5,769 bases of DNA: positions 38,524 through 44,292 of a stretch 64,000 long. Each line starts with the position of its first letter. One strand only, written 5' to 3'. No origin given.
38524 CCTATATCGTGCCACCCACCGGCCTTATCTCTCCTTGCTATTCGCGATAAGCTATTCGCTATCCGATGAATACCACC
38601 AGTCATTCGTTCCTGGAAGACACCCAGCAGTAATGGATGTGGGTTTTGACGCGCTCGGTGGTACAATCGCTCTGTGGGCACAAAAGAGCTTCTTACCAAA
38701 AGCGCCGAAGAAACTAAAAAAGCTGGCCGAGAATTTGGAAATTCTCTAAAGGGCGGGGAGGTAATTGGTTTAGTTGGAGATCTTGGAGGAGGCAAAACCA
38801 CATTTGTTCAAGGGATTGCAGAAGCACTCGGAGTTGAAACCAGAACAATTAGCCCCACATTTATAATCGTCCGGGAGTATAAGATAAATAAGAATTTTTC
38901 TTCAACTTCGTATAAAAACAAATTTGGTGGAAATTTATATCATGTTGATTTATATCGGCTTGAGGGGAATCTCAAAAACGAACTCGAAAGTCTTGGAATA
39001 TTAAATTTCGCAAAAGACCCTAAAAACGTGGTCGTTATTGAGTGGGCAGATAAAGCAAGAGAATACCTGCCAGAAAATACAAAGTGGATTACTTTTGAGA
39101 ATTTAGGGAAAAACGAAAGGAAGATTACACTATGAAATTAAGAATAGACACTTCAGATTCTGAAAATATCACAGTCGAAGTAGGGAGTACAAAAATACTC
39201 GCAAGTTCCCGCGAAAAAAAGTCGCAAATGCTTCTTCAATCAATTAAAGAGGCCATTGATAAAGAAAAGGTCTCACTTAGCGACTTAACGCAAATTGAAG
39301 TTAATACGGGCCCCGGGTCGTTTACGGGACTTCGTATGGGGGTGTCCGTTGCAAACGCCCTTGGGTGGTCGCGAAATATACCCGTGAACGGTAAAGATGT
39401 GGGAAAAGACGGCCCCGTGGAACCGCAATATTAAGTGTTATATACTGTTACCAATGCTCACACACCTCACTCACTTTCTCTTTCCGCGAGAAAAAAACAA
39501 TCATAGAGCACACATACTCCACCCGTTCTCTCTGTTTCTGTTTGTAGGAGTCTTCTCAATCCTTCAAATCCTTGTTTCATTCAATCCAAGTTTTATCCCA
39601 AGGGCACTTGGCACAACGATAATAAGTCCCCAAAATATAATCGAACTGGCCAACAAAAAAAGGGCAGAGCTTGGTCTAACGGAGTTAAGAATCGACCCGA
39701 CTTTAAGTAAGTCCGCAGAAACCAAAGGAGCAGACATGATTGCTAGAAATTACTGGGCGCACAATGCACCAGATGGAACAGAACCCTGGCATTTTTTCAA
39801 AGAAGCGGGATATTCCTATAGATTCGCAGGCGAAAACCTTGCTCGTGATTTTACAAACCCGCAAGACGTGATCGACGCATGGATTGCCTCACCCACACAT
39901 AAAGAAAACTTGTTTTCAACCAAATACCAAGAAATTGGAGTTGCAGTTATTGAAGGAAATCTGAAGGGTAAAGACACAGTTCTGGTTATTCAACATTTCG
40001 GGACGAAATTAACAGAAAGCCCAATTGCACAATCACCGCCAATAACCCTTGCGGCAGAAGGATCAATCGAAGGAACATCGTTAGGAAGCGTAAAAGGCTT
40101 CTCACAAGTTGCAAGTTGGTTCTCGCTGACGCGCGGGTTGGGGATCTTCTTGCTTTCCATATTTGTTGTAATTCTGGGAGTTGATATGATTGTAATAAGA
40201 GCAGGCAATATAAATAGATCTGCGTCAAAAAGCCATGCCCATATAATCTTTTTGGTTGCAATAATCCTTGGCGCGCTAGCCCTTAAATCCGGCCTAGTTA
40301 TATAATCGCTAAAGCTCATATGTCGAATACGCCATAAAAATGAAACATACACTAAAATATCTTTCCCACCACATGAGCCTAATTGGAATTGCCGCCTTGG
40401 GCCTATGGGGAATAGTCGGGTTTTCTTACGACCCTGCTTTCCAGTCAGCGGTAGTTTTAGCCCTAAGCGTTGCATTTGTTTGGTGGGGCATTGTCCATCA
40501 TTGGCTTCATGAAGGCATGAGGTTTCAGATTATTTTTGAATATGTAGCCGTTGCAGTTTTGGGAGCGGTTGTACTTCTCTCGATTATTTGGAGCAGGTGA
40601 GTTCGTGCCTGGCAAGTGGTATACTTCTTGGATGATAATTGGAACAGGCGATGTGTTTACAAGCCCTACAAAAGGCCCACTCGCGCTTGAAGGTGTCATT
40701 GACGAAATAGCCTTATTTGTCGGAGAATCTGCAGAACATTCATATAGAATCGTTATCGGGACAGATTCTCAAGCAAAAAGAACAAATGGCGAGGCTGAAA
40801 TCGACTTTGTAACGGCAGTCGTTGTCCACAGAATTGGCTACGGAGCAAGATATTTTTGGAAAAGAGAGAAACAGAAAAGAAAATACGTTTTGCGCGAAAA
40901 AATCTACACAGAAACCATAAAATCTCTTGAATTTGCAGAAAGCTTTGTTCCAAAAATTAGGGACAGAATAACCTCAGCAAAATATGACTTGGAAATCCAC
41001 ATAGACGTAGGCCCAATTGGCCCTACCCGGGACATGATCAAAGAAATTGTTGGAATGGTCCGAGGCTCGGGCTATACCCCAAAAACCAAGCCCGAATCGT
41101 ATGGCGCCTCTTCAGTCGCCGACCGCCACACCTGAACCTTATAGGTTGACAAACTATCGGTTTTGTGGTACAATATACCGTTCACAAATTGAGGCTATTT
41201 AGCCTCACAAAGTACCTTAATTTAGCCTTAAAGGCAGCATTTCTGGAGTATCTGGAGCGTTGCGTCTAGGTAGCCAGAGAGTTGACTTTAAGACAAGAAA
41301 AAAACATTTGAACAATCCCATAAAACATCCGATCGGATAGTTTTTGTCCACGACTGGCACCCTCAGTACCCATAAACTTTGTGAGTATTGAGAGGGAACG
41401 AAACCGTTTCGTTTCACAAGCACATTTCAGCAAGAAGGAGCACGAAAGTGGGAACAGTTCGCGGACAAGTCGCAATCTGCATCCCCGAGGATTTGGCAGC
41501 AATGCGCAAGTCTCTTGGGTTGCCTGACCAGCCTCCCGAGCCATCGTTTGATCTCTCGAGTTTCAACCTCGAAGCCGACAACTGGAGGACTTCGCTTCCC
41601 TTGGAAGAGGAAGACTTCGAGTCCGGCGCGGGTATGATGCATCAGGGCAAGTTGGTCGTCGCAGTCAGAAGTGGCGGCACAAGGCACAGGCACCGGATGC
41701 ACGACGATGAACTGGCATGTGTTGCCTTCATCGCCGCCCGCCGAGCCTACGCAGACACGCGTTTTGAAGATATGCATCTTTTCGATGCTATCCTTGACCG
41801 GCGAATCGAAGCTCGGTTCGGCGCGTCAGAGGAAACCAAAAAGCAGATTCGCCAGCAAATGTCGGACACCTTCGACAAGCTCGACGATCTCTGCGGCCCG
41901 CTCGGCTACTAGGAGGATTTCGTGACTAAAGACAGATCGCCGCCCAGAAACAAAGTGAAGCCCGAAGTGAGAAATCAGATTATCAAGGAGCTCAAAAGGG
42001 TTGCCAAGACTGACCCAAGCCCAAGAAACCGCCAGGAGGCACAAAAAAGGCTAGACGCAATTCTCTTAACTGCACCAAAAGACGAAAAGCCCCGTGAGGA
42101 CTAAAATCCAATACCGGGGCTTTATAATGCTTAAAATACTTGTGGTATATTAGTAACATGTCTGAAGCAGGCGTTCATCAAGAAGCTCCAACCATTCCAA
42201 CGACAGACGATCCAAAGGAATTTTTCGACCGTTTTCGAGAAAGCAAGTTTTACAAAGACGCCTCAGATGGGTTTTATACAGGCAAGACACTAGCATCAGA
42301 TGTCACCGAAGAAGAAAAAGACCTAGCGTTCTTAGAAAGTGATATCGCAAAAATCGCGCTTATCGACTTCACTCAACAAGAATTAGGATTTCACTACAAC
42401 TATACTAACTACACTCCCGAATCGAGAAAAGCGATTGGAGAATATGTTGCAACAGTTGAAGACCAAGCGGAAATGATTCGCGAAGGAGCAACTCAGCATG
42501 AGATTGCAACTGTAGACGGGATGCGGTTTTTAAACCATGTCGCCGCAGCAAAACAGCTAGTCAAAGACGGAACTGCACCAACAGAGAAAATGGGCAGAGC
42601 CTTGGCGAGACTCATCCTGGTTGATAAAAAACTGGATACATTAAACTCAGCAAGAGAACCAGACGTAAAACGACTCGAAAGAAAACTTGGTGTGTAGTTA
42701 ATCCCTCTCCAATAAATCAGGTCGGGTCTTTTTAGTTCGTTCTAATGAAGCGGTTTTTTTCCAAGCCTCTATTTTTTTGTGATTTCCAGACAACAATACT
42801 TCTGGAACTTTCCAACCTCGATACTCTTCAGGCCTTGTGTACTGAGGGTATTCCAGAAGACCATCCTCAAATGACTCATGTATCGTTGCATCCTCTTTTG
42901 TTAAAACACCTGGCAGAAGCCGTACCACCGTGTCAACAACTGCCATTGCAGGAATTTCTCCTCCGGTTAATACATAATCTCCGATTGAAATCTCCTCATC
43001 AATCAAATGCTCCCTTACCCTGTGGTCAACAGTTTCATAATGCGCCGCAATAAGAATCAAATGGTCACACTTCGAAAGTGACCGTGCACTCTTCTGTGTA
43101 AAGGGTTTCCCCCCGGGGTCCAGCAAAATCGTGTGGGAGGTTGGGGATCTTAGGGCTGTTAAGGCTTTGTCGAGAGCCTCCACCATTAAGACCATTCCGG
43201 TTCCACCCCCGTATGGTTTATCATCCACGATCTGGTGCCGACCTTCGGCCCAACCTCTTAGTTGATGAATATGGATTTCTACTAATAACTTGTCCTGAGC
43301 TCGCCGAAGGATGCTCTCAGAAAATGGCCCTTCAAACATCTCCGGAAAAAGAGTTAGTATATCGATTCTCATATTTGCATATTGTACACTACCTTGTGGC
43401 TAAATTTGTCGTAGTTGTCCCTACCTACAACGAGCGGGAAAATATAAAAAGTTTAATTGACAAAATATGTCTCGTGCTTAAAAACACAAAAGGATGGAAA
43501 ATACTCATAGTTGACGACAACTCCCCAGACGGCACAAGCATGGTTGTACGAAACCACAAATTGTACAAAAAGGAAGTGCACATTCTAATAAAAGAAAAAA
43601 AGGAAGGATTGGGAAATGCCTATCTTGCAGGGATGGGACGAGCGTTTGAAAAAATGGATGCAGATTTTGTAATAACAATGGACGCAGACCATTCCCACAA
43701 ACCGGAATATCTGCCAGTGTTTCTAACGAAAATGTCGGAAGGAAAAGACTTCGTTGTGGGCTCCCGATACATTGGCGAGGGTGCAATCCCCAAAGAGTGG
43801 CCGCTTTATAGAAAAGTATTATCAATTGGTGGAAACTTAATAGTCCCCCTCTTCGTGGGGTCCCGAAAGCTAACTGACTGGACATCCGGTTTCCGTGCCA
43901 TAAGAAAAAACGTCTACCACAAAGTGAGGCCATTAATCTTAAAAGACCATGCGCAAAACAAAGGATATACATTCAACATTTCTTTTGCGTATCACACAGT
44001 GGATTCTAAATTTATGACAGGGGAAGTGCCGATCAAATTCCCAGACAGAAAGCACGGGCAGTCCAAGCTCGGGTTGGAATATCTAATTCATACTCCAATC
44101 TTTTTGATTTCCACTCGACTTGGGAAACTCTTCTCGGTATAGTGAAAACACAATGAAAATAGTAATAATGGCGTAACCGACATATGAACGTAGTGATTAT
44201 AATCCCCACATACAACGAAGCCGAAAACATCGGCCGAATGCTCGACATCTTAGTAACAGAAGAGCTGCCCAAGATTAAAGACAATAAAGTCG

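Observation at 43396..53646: Tandem array of polyprenyl-phosphate sugar synthase (GT2) + GT-C transferase modules: a surface glycosylation locus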

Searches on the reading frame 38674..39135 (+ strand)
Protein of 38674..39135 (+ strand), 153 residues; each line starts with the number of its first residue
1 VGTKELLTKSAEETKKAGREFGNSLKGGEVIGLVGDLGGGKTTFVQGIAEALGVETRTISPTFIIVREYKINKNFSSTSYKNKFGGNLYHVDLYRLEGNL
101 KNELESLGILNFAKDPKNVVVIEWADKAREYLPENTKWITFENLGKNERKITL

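Call 38: search_protein_families(library=pfam, proteins=[window:38674-39135:+], max_evalue=0.001)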
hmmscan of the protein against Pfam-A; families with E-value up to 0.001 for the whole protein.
window:38674-39135:+ (153 aa): 1 family
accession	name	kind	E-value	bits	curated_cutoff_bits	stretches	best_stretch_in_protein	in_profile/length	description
PF02367.23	TsaE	-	8.8e-33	113.4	26.6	1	9-151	2-128/128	Threonylcarbamoyl adenosine biosynthesis protein TsaE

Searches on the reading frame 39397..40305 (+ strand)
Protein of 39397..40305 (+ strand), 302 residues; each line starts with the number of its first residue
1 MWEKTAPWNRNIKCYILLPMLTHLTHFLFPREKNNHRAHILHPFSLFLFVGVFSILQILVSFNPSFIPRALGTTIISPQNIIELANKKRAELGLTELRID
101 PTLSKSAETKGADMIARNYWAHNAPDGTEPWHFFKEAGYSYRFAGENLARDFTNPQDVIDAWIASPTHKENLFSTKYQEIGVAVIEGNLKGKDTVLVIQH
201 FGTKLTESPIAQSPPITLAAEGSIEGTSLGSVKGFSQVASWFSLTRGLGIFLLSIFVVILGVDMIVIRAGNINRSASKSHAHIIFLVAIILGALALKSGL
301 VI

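Call 38: search_protein_families(library=pfam, proteins=[window:39397-40305:+], max_evalue=0.001)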
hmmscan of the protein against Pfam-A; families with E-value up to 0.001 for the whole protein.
window:39397-40305:+ (302 aa): 1 family
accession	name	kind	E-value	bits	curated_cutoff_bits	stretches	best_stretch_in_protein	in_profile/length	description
PF00188.32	CAP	-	6.8e-17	62.8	21.1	1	83-197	2-113/117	Cysteine-rich secretory protein family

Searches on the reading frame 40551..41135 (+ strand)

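Call 38: search_protein_families(library=pfam, proteins=[window:40551-41135:+], max_evalue=0.001)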
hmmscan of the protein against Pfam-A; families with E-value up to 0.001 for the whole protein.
window:40551-41135:+ (194 aa): 1 family
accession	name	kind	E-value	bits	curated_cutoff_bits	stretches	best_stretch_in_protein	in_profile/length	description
PF04308.18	RNaseH_like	-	6.7e-47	159.5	25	1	49-194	2-144/145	Ribonuclease H-like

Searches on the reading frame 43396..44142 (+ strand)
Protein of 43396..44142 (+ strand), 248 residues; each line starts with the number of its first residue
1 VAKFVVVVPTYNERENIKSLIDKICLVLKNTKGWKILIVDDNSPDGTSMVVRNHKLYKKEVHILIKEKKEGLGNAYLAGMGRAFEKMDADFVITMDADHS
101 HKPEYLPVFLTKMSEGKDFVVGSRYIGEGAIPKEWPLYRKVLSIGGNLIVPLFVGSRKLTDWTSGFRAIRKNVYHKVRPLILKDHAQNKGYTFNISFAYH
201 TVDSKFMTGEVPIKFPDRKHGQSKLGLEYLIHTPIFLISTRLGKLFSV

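Call 4: search_protein_families(library=pfam, proteins=[window:43396-44142:+], max_evalue=0.01)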
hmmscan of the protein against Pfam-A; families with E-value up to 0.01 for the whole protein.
window:43396-44142:+ (248 aa): 3 families
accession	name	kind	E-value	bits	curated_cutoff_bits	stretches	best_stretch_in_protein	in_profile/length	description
PF00535.33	Glycos_transf_2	-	4e-28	98.9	23.3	1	6-176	2-166/168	Glycosyl transferase family 2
PF13641.12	Glyco_tranf_2_3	-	2.5e-05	24.8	27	1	4-120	3-119/230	Glycosyltransferase like family 2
PF10111.15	Glyco_tranf_2_2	-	0.0086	16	27.3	0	6-103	2-96/276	Glycosyltransferase like family 2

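Call 5: search_protein_families(library=ncbifam, proteins=[window:43396-44142:+], max_evalue=0.01)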
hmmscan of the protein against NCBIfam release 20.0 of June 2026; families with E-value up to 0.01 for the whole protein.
window:43396-44142:+ (248 aa): 23 families
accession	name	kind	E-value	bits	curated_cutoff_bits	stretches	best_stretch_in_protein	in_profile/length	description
TIGR04182.1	glyco_TIGR04182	equivalog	1.1e-18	67.7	325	1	5-225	3-201/293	S-layer glycoprotein N-glycosyltransferase AglJ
NF007986.1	PRK10714.1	equivalog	6.7e-17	61.5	529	1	3-232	7-217/316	undecaprenyl-phosphate 4-deoxy-4-formamido-L-arabinose transferase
NF041391.1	DPhHxTase_Halo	equivalog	8.6e-14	51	375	1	10-218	3-186/213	dolichyl-phosphate hexose transferase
NF047588.1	GlcsyltransPgfSStrep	equivalog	9.5e-12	44.7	500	1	3-178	2-168/308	glycosyltransferase PgfS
NF058614.1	PPMAGASynPpgS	equivalog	1.1e-11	44.6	370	1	6-176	4-164/226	polyprenyl-phospho-N-acetylgalactosaminyl synthase PpgS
NF038302.1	EPS_HpsE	equivalog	1.1e-10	40.9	300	1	3-104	2-102/307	hormogonium polysaccharide biosynthesis glycosyltransferase HpsE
NF047683.1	TeichurnBiosyTuaG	equivalog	1.9e-09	37.6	400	1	5-115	9-113/252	teichuronic acid biosynthesis protein TuaG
NF041875.1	EPS_EpsD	equivalog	8.4e-09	35.3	370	1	6-130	3-121/325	exopolysaccharide biosynthesis glycosyltransferase EpsD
NF050050.1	ProtGlycPglI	equivalog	6.9e-08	32.2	500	1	1-128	1-123/306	GalNAc(5)-diNAcBac-PP-undecaprenol beta-1,3-glucosyltransferase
TIGR03937.1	PgaC_IcaA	equivalog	1.5e-07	30.7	422.3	1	5-100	48-137/407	poly-beta-1,6-N-acetyl-D-glucosamine synthase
NF045692.1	OglycostaseCruG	equivalog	1.9e-07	30.4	600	1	2-118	41-158/386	2'-O-glycosyltransferase CruG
TIGR03469.1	HpnB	hypoth_equivalog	9e-07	28.2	379.25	1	4-117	46-164/386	hopene-associated glycosyltransferase HpnB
TIGR03965.1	mycofact_glyco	equivalog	1.3e-06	27.6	280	1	5-127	77-193/467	mycofactocin biosynthesis glycosyltransferase MftF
TIGR01556.1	rhamnosyltran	subfamily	2.3e-06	27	200.55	1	32-126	20-113/281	rhamnosyltransferase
NF007482.0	PRK10073.1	equivalog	4.5e-06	25.9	423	1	3-111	7-108/334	glycosyltransferase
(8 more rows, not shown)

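Call 9: search_solved_structures(query=window:43396-44142:+, max_evalue=0.001)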
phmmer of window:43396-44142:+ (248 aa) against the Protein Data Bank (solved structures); distinct sequences matched with E-value up to 0.001: 15.
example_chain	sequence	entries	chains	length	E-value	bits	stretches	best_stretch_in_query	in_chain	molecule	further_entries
5mlz_A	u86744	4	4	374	7.1e-28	101.1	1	3-225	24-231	Dolichol monophosphate mannose synthase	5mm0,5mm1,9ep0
9bhc_C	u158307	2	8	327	4.3e-14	56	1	3-233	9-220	Undecaprenyl-phosphate 4-deoxy-4-formamido-L-arabinose transferase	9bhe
8vxh_A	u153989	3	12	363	5.8e-14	55.6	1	3-233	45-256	Undecaprenyl-phosphate 4-deoxy-4-formamido-L-arabinose transferase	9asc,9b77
9hwj_A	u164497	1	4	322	1.8e-12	50.7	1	3-232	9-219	Undecaprenyl-phosphate 4-deoxy-4-formamido-L-arabinose transferase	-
5eke_A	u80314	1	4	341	2.3e-06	30.7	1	5-131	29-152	Uncharacterized glycosyltransferase sll0501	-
5ekp_C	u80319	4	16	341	2.3e-06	30.7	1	5-131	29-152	Uncharacterized glycosyltransferase sll0501 | Glycosyltransferase sll0501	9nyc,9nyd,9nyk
9nye_A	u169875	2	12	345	2.4e-06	30.6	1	5-131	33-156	Glycosyltransferase sll0501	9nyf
6h1j_A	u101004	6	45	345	0.00028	23.8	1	1-126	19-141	Probable ss-1,3-N-acetylglucosaminyltransferase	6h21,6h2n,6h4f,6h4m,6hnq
9omj_A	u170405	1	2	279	0.00036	23.5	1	5-129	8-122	Glycosyltransferase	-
9omh_A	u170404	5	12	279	0.00037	23.5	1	5-129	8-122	Glycosyltransferase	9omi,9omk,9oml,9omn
9omm_A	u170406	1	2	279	0.00037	23.5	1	5-129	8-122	Glycosyltransferase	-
5tze_C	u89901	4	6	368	0.0004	23.4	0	3-104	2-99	Glycosyl transferase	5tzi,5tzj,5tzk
2z87_A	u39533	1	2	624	0.00088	22.2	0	6-113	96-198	Chondroitin synthase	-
2z86_A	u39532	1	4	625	0.00088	22.2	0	6-113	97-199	Chondroitin synthase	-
5tz8_A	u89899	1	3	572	0.00094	22.1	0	3-103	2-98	Glycosyl transferase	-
